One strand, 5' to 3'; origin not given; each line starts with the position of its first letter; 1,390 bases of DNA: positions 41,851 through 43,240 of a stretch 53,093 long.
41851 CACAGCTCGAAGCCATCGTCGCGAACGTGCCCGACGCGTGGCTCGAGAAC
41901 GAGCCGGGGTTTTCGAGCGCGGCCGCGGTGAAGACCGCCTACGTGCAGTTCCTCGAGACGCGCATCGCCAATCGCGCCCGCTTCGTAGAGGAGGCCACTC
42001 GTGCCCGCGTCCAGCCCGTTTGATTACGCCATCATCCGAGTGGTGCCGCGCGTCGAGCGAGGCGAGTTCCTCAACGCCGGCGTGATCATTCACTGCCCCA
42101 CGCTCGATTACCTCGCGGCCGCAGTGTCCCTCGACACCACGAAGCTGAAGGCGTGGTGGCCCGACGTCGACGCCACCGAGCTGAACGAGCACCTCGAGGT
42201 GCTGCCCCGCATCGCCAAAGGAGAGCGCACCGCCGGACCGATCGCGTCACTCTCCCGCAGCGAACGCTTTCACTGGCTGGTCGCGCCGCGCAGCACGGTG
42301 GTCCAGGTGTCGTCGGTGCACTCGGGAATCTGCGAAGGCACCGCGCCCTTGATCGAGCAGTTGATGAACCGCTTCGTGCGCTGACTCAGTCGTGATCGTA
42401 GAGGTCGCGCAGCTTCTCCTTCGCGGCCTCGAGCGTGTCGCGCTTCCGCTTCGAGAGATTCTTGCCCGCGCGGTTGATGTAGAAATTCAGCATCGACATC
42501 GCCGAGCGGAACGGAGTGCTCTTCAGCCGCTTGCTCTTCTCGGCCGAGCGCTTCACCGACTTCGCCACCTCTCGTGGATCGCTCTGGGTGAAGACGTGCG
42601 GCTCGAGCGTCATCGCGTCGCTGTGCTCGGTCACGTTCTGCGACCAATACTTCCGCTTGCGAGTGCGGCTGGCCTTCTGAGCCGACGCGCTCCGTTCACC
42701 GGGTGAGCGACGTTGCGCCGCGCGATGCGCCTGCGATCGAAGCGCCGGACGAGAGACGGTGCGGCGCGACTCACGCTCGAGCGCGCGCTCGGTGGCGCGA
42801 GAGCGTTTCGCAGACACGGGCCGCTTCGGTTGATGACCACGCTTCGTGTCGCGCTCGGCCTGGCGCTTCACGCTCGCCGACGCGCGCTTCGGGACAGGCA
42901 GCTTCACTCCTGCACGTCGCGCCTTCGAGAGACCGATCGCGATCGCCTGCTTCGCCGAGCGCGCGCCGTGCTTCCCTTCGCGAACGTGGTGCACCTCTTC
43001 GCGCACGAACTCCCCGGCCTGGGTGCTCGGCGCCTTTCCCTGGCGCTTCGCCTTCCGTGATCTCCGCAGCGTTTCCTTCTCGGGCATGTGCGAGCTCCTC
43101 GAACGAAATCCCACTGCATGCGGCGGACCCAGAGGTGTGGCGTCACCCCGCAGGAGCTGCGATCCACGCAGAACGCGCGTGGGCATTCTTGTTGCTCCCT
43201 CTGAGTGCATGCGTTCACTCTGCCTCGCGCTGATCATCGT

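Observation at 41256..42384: Uncharacterised two-gene module: HipA-like kinase overlapping a DUF3037 gene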

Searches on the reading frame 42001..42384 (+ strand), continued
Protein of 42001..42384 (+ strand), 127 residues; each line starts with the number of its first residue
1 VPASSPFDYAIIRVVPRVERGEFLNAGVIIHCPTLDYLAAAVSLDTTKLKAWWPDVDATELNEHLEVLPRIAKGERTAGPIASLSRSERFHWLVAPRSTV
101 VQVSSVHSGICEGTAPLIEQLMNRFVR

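Call 71: search_protein_families(library=padloc, alignment_id=A5, max_evalue=0.00001)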
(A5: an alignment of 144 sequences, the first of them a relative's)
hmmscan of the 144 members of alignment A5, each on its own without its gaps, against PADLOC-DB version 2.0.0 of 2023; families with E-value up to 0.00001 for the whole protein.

A. member 1, L003:8129-9082:+ (318 aa): 0 families

B. families by the number of members that match (of 144 scanned): 40 families (the first 25 are shown)
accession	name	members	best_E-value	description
PDLC01851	CARF3--CARF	4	4.8e-09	-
PDLC03014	subtilase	2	5.3e-28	-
PDLC04134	mad2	2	2.1e-11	mads_2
PDLC02197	IetS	2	1.4e-08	-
PDLC02861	DpdF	1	6.8e-223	DpdF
PDLC02864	DpdF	1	2.4e-204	DpdF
PDLC02870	DpdF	1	1.6e-143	DpdF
PDLC03928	PsyrT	1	5.9e-102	-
PDLC02865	DpdF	1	4e-82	DpdF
PDLC04368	PDC-M05A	1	2.3e-74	-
PDLC02859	DpdF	1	1.8e-65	DpdF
PDLC04372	PDC-M05A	1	4.5e-56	-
PDLC02868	DpdF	1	1.5e-49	DpdF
PDLC02863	DpdF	1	3.8e-47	DpdF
PDLC01089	C3a193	1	4.2e-46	poss. alt. Cas3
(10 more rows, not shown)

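Call 84: fold_search(model_id=the predicted structure, library=viral)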
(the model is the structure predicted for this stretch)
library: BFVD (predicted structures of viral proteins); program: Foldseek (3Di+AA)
matches with E <= 10: 380; with E <= 0.001: 1
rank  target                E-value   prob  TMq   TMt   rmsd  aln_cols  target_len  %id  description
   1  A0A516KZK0            3.9e-04  1.00  0.61  0.31   4.3       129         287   12  (no name in the UniProt tables at hand)
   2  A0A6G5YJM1            1.0e-03  1.00  0.56  0.40   6.2       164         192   13  (no name in the UniProt tables at hand)
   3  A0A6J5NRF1            2.8e-03  1.00  0.61  0.62   3.8       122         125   14  Uncharacterized protein [uncultured Caudovirales phage]
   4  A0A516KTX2            4.1e-03  1.00  0.56  0.30   5.4       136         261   17  (no name in the UniProt tables at hand)
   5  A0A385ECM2            1.7e-02  0.91  0.41  0.45   7.2       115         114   12  Uncharacterized protein [Caulobacter phage CcrPW]
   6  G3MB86                3.8e-01  0.57  0.48  0.49   7.0       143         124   14  Gp16 [Bacillus phage G]
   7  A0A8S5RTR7            4.3e-01  0.12  0.19  0.25  11.2        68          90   19  Uncharacterized protein [Inoviridae sp. ctS4A1]
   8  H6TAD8                4.6e-01  0.06  0.20  0.11  16.0       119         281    5  MHC class I antigen [Cotia virus]
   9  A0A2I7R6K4            5.6e-01  0.06  0.17  0.19  20.4       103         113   18  (no name in the UniProt tables at hand)
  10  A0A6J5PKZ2            7.1e-01  0.11  0.27  0.31   8.4       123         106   11  Uncharacterized protein [uncultured Caudovirales phage]
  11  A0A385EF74            7.6e-01  0.15  0.29  0.34   8.2       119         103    8  Uncharacterized protein [Caulobacter phage CcrBL9]
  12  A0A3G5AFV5            9.1e-01  0.08  0.30  0.12  17.7       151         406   13  Uncharacterized protein [Solivirus sp.]
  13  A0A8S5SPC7            9.7e-01  0.08  0.22  0.28   7.6        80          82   12  Uncharacterized protein [Siphoviridae sp. ctqSm5]
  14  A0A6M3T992            9.7e-01  0.04  0.18  0.21  13.1       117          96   12  (no name in the UniProt tables at hand)
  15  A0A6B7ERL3            1.0e+00  0.15  0.33  0.28  11.3       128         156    9  (no name in the UniProt tables at hand)
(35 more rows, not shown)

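Call 88: search_protein_families(library=phrogs, proteins=[window:42001-42381:+], max_evalue=0.01)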
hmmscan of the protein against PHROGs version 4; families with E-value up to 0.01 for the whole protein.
window:42001-42381:+ (127 aa): 1 family
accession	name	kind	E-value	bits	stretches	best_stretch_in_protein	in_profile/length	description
phrog_5137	-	unknown function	4.3e-11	44.1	1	5-126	3-129/279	-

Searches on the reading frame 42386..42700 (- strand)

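Call 40: search_protein_families(library=pfam, proteins=[window:42386-42700:-], max_evalue=0.001)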
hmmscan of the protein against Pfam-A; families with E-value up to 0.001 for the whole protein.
window:42386-42700:- (104 aa): 1 family
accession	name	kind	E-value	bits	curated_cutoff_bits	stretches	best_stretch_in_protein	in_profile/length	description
PF11373.13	DUF3175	-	2.8e-41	140.1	27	1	18-102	1-85/86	Protein of unknown function (DUF3175)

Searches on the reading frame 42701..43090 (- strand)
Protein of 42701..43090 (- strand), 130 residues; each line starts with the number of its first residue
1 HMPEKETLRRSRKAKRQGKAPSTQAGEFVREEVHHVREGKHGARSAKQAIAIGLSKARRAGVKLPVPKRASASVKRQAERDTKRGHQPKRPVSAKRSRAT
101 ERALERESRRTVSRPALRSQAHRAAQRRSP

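Call 40: search_protein_families(library=pfam, proteins=[window:42701-43090:-], max_evalue=0.001)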
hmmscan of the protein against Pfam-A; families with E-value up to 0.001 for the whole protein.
window:42701-43090:- (130 aa): 1 family
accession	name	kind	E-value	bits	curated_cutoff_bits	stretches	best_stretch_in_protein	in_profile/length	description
PF20106.4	DUF6496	-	1.2e-06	29.3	24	1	32-66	21-56/58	Family of unknown function (DUF6496)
